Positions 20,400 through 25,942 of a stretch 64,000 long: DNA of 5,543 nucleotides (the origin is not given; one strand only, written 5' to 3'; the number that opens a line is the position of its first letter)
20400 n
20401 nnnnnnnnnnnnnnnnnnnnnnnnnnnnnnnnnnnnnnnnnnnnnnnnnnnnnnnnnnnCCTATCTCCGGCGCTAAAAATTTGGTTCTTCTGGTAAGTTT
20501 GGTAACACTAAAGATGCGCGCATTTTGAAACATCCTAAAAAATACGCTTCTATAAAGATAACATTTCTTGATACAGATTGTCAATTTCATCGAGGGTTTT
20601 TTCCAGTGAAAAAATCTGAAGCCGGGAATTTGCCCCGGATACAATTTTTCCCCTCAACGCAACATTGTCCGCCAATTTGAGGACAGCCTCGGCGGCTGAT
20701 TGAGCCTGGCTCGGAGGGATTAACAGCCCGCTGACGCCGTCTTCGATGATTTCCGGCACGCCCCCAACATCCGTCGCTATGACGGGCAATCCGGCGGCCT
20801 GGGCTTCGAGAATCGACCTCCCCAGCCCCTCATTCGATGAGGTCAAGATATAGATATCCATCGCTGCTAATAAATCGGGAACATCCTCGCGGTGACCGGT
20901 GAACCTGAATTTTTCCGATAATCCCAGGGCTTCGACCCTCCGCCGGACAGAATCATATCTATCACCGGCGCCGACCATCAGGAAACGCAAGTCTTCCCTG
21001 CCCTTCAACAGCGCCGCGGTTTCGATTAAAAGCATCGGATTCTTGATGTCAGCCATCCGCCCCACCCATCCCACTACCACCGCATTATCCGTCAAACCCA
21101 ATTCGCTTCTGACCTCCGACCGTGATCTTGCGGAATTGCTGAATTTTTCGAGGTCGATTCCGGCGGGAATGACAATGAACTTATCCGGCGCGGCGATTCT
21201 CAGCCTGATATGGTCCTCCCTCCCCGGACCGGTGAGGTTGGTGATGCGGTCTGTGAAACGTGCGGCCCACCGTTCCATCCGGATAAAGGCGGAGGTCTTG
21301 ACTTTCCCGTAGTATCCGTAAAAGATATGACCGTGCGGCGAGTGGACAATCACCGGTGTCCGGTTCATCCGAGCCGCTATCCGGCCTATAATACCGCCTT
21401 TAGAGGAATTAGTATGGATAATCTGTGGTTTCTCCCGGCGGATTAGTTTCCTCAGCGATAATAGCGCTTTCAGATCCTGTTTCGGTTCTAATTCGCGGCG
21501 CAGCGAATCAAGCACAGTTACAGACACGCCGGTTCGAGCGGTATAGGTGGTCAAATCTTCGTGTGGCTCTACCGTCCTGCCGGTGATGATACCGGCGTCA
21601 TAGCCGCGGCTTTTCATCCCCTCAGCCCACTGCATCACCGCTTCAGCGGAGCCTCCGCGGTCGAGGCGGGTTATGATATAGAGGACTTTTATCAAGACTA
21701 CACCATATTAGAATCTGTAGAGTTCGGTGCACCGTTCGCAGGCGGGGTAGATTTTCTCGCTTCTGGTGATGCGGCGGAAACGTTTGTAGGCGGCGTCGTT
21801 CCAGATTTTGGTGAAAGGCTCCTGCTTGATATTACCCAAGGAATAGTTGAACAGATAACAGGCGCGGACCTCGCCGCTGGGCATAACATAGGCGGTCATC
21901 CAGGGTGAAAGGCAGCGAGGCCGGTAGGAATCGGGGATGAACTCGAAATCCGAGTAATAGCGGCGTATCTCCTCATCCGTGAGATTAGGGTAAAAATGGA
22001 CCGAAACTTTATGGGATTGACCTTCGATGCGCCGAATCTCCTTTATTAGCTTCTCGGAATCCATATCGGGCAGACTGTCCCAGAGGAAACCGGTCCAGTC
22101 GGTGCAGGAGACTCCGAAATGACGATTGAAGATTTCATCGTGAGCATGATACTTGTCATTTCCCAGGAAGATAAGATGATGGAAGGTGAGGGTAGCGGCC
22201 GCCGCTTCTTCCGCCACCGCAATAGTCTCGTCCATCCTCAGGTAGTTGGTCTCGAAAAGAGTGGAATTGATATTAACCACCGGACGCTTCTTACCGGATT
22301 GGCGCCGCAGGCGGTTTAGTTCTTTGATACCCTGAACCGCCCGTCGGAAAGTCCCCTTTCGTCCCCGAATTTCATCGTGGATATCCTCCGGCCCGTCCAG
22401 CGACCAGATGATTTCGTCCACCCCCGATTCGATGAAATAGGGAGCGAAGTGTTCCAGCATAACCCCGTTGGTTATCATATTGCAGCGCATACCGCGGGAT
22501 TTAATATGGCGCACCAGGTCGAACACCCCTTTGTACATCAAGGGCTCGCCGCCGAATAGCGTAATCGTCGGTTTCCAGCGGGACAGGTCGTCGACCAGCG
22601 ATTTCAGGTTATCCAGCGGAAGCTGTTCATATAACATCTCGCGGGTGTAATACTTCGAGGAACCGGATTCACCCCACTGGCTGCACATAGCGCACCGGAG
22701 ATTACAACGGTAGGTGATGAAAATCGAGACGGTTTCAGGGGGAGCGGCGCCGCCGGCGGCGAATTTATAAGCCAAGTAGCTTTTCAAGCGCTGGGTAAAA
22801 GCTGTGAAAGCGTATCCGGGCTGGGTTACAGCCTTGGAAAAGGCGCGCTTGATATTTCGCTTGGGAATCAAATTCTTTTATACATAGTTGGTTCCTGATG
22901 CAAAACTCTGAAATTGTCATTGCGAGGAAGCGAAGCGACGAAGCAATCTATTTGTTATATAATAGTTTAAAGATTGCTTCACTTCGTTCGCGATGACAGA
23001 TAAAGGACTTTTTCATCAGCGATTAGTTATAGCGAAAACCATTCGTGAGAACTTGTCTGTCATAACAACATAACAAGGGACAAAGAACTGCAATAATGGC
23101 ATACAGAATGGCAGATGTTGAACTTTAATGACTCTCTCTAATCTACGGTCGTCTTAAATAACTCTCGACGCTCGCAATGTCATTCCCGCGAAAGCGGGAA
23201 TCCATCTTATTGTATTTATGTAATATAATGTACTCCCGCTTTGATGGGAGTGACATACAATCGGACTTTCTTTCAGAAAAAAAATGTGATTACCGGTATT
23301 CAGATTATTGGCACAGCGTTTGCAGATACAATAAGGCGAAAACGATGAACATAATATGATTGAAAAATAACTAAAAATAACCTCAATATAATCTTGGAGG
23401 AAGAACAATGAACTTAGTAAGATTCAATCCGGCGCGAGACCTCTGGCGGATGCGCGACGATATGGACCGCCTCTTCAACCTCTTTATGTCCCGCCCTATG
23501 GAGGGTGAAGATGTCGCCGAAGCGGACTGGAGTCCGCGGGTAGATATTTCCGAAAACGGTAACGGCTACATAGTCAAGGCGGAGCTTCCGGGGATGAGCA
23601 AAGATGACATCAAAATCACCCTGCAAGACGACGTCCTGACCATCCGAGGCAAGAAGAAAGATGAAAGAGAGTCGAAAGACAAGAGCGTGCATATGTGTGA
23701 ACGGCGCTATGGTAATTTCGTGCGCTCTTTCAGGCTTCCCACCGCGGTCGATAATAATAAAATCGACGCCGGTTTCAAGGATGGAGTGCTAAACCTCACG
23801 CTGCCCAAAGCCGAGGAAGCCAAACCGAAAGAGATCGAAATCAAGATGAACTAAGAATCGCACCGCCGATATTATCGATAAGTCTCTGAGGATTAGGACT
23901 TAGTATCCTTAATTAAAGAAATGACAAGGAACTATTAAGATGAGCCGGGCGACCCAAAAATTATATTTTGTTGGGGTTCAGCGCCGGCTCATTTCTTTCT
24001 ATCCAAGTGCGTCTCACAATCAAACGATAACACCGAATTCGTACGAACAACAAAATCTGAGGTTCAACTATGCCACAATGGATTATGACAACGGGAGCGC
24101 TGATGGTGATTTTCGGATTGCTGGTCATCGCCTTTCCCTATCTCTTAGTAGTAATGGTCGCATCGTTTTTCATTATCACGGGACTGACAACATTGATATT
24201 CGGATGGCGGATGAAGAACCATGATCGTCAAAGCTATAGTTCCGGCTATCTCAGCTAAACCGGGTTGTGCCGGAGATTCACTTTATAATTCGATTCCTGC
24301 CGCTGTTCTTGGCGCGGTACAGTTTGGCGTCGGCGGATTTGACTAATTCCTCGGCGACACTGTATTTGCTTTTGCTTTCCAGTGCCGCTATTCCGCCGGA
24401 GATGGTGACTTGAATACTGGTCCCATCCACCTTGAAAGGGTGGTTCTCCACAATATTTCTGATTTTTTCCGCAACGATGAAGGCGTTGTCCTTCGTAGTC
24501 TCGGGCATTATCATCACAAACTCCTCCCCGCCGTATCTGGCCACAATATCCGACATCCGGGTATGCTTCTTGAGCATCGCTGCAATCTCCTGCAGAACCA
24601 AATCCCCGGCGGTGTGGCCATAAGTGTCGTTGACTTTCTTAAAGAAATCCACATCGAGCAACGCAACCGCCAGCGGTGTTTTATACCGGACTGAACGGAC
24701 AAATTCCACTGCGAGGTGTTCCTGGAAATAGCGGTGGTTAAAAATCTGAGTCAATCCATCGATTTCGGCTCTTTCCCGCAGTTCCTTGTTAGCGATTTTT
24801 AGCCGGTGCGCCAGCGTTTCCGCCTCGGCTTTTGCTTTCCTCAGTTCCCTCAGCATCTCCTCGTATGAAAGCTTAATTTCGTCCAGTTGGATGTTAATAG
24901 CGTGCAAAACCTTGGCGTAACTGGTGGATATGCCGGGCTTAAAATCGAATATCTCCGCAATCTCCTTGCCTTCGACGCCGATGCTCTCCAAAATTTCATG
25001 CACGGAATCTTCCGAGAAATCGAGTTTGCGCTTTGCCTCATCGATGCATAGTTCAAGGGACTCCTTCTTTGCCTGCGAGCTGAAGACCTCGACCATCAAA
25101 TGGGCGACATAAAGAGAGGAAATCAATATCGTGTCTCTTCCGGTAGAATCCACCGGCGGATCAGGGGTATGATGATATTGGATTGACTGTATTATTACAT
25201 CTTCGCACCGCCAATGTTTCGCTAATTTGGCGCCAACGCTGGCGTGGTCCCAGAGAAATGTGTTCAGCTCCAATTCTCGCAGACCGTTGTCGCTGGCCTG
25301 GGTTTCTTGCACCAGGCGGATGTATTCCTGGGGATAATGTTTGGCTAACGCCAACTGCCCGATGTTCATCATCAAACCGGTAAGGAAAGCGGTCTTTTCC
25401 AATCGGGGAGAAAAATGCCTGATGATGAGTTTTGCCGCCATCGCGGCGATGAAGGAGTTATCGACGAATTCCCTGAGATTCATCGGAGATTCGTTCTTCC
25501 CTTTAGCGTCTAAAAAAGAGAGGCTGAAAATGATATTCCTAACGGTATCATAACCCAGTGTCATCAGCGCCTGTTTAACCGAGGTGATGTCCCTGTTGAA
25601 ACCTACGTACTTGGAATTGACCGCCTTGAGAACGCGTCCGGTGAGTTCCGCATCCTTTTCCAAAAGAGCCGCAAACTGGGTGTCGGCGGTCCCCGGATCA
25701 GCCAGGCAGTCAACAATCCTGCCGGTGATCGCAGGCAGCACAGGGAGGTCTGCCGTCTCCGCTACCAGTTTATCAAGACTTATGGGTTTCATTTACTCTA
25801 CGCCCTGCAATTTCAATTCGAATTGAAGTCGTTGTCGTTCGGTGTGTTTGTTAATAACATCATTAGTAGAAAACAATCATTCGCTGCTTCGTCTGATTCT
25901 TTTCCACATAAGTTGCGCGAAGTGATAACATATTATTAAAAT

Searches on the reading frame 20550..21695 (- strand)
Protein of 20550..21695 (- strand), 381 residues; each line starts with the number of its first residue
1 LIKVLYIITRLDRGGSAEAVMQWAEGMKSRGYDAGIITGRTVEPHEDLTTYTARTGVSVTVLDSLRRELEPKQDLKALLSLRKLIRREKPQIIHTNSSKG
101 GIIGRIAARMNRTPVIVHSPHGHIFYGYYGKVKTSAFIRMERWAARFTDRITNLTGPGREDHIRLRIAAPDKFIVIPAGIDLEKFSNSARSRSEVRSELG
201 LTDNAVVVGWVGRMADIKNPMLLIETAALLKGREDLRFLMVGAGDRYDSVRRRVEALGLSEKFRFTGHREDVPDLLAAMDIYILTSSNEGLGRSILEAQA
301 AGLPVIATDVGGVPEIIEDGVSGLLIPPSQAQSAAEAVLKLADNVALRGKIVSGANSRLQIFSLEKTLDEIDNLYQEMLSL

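Call 33: search_protein_families(library=pfam, proteins=[window:20550-21695:-], max_evalue=1e-10)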
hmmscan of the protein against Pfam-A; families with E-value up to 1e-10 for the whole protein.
window:20550-21695:- (381 aa): 5 families
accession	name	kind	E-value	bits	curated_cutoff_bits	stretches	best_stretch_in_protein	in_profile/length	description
PF13692.12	Glyco_trans_1_4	-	2.6e-38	131.9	27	1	207-344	3-142/142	Glycosyl transferases group 1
PF00534.26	Glycos_transf_1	-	6.4e-38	130.4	26.4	1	193-352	3-166/172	Glycosyl transferases group 1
PF13579.12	Glyco_trans_4_4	-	2.6e-23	83.5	29.7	1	14-179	1-158/158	Glycosyl transferase 4-like domain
PF13439.12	Glyco_transf_4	-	4.1e-22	79.4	28.5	1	14-184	2-170/170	Glycosyltransferase Family 4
PF13477.12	Glyco_trans_4_2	-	9.5e-13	48.9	23.4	1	20-152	13-136/139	Glycosyl transferase 4-like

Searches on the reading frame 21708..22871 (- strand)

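Call 33: search_protein_families(library=pfam, proteins=[window:21708-22871:-], max_evalue=1e-10)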
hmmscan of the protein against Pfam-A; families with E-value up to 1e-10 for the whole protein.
window:21708-22871:- (387 aa): 2 families
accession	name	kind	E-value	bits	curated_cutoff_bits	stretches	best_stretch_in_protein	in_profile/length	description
PF04055.27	Radical_SAM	-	3.5e-23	83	29.5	1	51-188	2-139/166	Radical SAM superfamily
PF13186.11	SPASM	-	3.3e-14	53.4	21.5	1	320-382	1-67/67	Iron-sulfur cluster-binding domain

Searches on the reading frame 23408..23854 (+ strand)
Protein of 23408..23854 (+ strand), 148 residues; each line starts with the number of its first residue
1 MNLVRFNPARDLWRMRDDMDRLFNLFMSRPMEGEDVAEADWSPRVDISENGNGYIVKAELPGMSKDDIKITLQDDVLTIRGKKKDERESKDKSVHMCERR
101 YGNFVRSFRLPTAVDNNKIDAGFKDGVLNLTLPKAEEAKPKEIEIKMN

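Call 11: search_protein_families(library=pfam, proteins=[window:23408-23854:+])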
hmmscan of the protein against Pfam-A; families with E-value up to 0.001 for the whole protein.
window:23408-23854:+ (148 aa): 2 families
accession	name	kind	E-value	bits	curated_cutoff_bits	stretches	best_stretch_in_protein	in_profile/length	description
PF00011.27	HSP20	-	2.8e-27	95.2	20.8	1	46-145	1-101/102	Hsp20/alpha crystallin family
PF17886.7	ArsA_HSP20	-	2.5e-10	40.2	22.5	1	52-130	2-61/63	HSP20-like domain found in ArsA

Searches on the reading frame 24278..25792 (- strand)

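Call 11: search_protein_families(library=pfam, proteins=[window:24278-25792:-])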
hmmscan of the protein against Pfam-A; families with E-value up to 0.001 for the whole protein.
window:24278-25792:- (504 aa): 2 families
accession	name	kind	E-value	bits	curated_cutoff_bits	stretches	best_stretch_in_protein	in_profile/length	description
PF00990.26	GGDEF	-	2e-46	158.1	23.8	1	342-501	1-161/161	Diguanylate cyclase, GGDEF domain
PF08668.18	HDOD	-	2.1e-46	158.3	22.9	1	16-210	1-196/196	HDOD domain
